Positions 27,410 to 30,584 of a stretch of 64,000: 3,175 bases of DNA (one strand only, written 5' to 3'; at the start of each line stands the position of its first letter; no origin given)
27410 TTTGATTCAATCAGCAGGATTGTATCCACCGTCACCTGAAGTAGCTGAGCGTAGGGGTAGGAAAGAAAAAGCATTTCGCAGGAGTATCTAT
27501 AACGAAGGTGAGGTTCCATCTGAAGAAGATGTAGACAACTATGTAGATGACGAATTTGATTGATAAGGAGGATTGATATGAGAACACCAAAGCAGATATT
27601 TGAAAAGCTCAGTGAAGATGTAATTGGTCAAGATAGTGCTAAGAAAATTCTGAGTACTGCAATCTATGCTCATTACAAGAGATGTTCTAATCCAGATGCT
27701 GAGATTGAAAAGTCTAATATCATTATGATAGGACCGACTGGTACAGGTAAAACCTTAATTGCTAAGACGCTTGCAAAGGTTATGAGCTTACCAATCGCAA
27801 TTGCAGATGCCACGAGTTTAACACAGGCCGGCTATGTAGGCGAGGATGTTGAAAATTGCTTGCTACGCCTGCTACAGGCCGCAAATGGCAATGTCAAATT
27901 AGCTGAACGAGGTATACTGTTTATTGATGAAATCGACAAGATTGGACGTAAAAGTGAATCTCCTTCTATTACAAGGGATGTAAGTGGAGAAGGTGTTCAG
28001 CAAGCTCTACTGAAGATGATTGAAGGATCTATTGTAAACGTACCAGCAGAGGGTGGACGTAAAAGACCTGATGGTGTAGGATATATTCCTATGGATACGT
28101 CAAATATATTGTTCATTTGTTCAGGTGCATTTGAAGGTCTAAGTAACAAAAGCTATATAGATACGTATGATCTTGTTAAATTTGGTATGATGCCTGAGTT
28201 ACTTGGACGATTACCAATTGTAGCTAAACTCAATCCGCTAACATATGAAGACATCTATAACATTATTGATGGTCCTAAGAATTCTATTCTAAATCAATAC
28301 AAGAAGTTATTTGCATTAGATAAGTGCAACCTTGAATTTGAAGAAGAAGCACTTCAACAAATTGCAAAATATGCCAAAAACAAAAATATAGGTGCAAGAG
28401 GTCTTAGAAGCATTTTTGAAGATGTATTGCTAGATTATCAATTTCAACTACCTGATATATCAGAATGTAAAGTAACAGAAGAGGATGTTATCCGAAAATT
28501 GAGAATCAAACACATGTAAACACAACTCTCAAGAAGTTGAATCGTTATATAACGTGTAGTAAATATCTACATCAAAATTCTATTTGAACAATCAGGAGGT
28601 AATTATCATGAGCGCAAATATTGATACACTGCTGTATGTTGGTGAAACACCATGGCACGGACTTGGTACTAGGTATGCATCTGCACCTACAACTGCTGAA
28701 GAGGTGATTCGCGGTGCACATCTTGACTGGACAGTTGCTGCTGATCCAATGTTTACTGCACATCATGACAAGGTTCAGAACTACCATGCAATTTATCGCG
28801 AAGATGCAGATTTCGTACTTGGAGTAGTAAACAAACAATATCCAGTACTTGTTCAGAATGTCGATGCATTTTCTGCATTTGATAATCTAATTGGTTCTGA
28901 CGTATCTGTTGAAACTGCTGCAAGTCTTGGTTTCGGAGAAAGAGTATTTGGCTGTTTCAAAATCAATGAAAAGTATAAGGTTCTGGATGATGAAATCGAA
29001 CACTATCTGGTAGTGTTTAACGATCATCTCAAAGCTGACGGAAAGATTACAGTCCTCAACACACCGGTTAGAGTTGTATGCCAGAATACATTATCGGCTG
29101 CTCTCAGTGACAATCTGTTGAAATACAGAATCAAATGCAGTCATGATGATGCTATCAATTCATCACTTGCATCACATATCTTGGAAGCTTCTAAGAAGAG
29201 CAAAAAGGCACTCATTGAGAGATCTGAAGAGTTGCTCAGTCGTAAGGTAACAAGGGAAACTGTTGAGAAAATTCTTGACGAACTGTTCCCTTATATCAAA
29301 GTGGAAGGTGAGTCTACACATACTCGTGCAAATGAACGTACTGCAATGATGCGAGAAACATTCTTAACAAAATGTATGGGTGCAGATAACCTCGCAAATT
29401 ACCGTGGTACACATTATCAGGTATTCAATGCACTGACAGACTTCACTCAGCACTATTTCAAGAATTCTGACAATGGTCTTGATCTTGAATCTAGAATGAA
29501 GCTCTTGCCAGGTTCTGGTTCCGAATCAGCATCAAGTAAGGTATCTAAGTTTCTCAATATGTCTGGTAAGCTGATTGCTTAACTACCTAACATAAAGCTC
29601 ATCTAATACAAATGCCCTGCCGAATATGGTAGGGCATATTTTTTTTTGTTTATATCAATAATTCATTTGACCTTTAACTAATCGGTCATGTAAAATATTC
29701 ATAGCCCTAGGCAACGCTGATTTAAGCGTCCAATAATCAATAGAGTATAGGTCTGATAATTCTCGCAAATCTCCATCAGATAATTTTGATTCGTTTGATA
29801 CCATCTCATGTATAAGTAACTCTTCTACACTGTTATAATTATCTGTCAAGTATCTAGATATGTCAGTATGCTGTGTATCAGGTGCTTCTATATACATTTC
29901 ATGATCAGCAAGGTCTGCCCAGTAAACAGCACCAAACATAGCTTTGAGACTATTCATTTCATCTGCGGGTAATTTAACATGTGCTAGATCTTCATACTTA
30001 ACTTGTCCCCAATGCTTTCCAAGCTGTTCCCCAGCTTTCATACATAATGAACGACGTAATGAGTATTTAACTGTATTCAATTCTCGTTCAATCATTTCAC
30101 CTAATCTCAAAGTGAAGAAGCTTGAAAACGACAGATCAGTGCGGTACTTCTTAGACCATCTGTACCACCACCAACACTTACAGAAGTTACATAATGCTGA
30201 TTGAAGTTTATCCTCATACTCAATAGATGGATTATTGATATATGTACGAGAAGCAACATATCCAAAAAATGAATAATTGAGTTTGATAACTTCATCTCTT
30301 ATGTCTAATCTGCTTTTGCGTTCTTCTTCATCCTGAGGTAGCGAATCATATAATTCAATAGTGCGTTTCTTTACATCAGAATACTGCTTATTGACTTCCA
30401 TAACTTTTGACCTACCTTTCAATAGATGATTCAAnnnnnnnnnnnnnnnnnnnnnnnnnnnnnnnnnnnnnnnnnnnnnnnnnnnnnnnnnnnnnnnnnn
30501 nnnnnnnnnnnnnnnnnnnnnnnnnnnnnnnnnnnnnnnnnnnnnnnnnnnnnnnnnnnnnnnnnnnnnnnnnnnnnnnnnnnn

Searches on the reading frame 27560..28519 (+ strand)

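Call 14: search_protein_families(library=pfam, proteins=[window:27560-28519:+], max_evalue=0.01)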
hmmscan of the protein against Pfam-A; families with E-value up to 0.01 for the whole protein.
window:27560-28519:+ (319 aa): 14 families
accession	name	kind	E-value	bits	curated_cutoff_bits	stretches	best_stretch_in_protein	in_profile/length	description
PF07724.20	AAA_2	-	5.4e-29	101.8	27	1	51-221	3-166/166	AAA domain (Cdc48 subfamily)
PF00004.35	AAA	-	6.3e-16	59.4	21.2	1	54-160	1-98/131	ATPase family associated with various cellular activities (AAA)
PF00493.29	MCM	-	4.9e-09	36.1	23.3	1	10-132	15-137/224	MCM P-loop domain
PF01078.27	Mg_chelatase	-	1.9e-08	34.4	20.3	1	51-76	22-47/207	Magnesium chelatase, subunit ChlI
PF05496.18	RuvB_N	-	1.5e-07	31.8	27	1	19-133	7-101/159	Holliday junction DNA helicase RuvB P-loop domain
PF10431.15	ClpB_D2-small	-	1.6e-07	31.7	21.9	1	227-292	1-62/81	C-terminal, D2-small domain, of ClpB protein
PF00158.32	Sigma54_activat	-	1.5e-05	25.2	20.2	0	50-73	21-44/168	Sigma-54 interaction domain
PF07728.20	AAA_5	-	4.6e-05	23.9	22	1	53-129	1-79/139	AAA domain (dynein-related subfamily)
PF14532.12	Sigma54_activ_2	-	0.00022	21.9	25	1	48-131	18-84/138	Sigma-54 interaction domain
PF13401.12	AAA_22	-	0.00038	21.2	27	0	51-128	5-96/130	AAA domain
PF01695.23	IstB_IS21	-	0.0019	18.2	24.1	1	50-72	91-113/238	IstB-like ATP binding protein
PF12775.13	AAA_7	-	0.0039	17.2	25.8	1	51-125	33-109/181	P-loop containing dynein motor region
PF13173.12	AAA_14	-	0.0041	17.6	27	1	53-128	4-74/129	AAA domain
PF00270.35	DEAD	-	0.0067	16.6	26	0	50-68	13-31/167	DEAD/DEAH box helicase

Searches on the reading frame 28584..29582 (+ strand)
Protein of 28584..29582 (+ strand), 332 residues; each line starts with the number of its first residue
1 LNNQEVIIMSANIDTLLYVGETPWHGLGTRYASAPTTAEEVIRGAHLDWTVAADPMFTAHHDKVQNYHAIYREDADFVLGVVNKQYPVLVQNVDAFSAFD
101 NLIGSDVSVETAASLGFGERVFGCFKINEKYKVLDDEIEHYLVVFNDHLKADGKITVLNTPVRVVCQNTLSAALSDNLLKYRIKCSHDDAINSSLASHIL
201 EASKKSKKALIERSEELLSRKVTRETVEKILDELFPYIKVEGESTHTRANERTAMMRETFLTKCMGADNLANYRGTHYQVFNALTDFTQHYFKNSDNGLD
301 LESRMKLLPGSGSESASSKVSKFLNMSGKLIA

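Call 14: search_protein_families(library=pfam, proteins=[window:28584-29582:+], max_evalue=0.01)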
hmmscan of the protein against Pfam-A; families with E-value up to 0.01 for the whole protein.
window:28584-29582:+ (332 aa): 1 family
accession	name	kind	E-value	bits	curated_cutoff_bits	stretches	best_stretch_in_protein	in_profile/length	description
PF06067.16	DUF932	-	2.8e-33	116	23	1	78-293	1-211/227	Domain of unknown function (DUF932)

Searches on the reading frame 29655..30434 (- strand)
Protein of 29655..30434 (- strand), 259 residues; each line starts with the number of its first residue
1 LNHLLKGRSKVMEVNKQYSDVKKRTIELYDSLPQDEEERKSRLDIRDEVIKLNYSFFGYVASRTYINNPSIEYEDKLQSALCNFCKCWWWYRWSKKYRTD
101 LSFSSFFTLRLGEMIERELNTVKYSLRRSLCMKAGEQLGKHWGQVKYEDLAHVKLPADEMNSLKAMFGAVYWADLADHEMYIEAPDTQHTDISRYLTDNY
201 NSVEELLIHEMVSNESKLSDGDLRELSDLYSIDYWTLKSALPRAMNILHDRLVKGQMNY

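Call 14: search_protein_families(library=pfam, proteins=[window:29655-30434:-], max_evalue=0.01)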
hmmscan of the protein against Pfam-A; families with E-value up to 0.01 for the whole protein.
window:29655-30434:- (259 aa): 1 family
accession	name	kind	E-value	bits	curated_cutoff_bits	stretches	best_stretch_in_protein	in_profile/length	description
PF14125.13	DUF4292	-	0.00075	19.6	23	1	46-118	33-101/209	Domain of unknown function (DUF4292)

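Call 70: search_protein_families(library=phrogs, proteins=[window:29655-30434:-], max_evalue=0.001)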
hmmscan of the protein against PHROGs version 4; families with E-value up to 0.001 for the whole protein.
window:29655-30434:- (259 aa): 0 families

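Call 102: search_solved_structures(query=window:29655-30434:-, max_evalue=1)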
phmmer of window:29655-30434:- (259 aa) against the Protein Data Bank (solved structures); distinct sequences matched with E-value up to 1: 11.
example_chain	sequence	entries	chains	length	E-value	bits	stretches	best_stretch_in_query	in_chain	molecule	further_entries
8e0b_A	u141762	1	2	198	0.17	14.5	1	152-231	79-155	Sar1bT39N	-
8e0a_A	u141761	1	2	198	0.17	14.5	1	152-231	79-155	GTP-binding protein SAR1b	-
8e0d_A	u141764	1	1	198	0.17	14.4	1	152-231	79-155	GTP-binding protein SAR1b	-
2fmx_A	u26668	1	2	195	0.2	14.2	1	152-231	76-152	GTP-binding protein SAR1b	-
1f6b_A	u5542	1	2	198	0.21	14.1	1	152-231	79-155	SAR1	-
2fa9_A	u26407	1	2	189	0.46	13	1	161-231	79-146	GTP-binding protein SAR1b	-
8e0c_A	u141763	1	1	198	0.48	13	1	161-231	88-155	GTP-binding protein SAR1b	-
8dzo_A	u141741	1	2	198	0.51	12.9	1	160-232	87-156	GTP-binding protein SAR1a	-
8dzm_A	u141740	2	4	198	0.52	12.9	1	160-232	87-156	GTP-binding protein SAR1a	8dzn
2gao_A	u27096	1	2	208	0.58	12.7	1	160-232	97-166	GTP-binding protein SAR1a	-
8dzt_A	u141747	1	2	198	0.67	12.5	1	161-232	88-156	GTP-binding protein SAR1a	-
